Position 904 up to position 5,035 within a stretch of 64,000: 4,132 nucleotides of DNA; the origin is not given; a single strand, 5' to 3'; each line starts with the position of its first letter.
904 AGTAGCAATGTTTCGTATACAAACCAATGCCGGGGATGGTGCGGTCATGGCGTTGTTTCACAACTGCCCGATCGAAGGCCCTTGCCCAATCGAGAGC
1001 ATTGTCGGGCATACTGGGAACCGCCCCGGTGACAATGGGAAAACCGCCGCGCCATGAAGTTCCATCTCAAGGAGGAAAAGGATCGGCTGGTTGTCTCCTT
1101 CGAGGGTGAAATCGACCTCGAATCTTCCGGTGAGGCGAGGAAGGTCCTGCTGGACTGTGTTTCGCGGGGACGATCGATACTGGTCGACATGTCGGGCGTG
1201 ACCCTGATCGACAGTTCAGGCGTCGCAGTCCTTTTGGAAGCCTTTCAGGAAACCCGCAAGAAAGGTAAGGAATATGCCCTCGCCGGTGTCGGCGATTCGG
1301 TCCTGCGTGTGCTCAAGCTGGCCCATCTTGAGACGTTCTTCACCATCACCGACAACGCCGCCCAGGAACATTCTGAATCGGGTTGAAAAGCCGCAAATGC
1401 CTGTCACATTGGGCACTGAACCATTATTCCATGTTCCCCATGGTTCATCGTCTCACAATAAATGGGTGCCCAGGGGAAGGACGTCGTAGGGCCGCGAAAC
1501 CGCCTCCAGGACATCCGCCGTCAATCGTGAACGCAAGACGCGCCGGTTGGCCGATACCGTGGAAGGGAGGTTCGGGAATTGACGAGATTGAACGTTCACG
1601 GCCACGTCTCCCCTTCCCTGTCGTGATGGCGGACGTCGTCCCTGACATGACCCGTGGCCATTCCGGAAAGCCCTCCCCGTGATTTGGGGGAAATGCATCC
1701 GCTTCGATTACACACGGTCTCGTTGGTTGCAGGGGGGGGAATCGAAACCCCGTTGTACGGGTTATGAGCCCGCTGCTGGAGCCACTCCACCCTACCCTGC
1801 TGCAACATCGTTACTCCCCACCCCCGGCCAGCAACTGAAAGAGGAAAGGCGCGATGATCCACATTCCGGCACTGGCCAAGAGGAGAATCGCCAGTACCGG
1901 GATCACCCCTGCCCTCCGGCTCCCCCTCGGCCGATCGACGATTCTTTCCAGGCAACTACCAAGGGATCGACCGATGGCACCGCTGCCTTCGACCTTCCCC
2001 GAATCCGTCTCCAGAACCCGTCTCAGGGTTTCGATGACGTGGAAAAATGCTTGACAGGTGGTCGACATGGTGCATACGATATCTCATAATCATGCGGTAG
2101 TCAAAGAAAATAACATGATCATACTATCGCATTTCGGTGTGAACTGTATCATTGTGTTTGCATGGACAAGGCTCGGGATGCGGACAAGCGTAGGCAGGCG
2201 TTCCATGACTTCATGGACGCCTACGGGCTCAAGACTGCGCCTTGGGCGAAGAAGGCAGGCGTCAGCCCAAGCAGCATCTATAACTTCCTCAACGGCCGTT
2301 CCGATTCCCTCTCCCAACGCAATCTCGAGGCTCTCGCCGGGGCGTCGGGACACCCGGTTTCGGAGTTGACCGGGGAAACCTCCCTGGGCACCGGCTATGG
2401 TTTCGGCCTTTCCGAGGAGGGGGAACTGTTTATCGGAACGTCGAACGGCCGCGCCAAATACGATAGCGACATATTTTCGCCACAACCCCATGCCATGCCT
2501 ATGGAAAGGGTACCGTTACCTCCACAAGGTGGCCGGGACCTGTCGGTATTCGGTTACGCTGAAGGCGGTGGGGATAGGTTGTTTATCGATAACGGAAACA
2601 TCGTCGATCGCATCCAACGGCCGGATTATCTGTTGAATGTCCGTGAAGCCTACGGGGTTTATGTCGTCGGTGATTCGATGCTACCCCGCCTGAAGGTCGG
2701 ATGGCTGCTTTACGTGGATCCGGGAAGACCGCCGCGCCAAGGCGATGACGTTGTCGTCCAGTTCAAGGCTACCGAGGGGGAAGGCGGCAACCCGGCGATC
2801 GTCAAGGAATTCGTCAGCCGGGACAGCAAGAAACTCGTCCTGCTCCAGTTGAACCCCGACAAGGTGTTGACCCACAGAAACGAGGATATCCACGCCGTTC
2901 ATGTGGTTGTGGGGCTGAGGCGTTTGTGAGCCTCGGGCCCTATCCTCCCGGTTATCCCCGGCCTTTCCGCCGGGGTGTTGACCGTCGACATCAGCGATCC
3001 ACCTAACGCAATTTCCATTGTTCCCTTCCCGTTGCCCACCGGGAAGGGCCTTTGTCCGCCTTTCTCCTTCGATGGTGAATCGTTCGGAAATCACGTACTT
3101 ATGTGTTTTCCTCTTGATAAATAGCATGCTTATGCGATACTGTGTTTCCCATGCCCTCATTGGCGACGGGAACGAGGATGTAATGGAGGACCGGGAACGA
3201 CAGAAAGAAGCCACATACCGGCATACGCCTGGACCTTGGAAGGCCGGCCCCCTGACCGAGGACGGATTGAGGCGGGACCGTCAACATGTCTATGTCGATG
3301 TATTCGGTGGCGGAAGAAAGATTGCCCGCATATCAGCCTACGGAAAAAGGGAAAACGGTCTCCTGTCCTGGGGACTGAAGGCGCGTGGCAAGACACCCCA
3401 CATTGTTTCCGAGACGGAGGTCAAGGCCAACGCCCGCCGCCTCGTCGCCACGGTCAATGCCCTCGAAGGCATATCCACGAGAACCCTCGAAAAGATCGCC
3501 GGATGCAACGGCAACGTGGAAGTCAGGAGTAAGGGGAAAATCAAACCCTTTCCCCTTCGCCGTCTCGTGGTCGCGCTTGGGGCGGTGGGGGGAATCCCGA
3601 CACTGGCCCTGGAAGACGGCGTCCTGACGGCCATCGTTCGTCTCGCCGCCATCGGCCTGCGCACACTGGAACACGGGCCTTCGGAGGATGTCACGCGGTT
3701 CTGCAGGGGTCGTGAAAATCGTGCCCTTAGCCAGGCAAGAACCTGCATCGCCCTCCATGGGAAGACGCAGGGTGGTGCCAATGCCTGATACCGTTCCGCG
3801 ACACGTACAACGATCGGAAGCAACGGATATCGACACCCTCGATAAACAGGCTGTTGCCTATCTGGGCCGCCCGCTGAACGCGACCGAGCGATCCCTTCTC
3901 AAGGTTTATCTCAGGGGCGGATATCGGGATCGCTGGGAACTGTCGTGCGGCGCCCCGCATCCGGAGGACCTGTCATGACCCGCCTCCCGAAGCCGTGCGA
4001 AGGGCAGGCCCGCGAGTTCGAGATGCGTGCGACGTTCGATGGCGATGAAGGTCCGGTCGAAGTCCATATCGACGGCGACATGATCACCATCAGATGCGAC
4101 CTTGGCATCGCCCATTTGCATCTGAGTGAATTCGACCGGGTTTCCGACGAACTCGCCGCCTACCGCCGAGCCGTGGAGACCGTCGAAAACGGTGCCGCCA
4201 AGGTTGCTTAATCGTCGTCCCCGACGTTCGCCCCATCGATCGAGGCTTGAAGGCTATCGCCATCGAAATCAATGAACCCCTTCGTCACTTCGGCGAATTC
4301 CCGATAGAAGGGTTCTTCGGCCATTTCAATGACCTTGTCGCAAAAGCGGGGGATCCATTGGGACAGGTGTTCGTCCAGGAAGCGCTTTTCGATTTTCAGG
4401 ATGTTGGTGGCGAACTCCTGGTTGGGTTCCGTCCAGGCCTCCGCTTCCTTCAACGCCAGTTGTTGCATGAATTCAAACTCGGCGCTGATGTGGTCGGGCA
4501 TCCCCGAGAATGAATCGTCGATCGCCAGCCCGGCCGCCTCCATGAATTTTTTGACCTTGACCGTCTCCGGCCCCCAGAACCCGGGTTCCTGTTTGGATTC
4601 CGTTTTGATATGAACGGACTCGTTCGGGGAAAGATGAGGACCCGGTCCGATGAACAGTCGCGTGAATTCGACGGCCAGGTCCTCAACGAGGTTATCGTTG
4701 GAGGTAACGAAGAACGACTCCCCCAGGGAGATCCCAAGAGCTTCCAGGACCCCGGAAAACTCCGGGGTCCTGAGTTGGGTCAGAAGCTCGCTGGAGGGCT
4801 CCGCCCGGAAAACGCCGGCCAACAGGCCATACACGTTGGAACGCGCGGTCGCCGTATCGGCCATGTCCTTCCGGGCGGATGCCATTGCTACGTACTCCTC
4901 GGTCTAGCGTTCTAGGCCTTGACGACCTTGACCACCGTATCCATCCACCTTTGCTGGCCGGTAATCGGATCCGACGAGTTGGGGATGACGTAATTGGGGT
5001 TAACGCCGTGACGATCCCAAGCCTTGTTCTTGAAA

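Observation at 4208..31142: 27-kb island with three paralogous Tat-exported molybdoenzyme modules, each paired with a membrane-anchored dodecaheme cytochrome: possibly an uncharacterised respiratory or lithotrophic system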

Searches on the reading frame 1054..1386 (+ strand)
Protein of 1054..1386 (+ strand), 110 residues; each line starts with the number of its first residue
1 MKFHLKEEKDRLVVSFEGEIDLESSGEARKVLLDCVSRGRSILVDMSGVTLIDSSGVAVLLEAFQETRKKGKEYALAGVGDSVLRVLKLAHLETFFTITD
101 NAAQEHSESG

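Call 27: search_protein_families(library=pfam, proteins=[window:1054-1386:+], max_evalue=0.00001)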
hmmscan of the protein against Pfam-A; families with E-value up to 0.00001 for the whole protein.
window:1054-1386:+ (110 aa): 2 families
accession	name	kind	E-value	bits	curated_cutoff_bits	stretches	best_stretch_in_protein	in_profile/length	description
PF01740.26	STAS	-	2.5e-19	69.5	22.6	1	6-101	5-102/106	STAS domain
PF13466.11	STAS_2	-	1.5e-13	51.2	29.2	1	14-92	1-79/80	STAS domain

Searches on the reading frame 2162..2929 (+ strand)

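Call 27: search_protein_families(library=pfam, proteins=[window:2162-2929:+], max_evalue=0.00001)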
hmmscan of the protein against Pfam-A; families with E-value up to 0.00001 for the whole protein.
window:2162-2929:+ (255 aa): 1 family
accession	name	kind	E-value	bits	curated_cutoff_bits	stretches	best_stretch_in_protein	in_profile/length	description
PF00717.28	Peptidase_S24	-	9.7e-10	38.6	23.3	1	133-233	6-97/116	Peptidase S24-like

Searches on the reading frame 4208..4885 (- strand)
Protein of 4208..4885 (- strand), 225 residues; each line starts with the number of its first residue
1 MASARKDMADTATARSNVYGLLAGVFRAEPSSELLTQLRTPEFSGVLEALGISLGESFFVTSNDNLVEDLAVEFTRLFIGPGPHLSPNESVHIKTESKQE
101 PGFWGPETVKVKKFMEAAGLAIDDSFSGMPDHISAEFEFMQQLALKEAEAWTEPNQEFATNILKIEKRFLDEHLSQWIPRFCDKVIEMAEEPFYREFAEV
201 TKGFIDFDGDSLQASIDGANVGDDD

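Call 6: search_protein_families(library=pfam, proteins=[window:4208-4885:-], max_evalue=0.01)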
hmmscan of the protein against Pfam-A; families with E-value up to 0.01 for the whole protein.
window:4208-4885:- (225 aa): 1 family
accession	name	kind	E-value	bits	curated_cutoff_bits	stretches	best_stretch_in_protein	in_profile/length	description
PF02613.20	Nitrate_red_del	-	1.9e-26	93.2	22.2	1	61-183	20-136/136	Nitrate reductase delta subunit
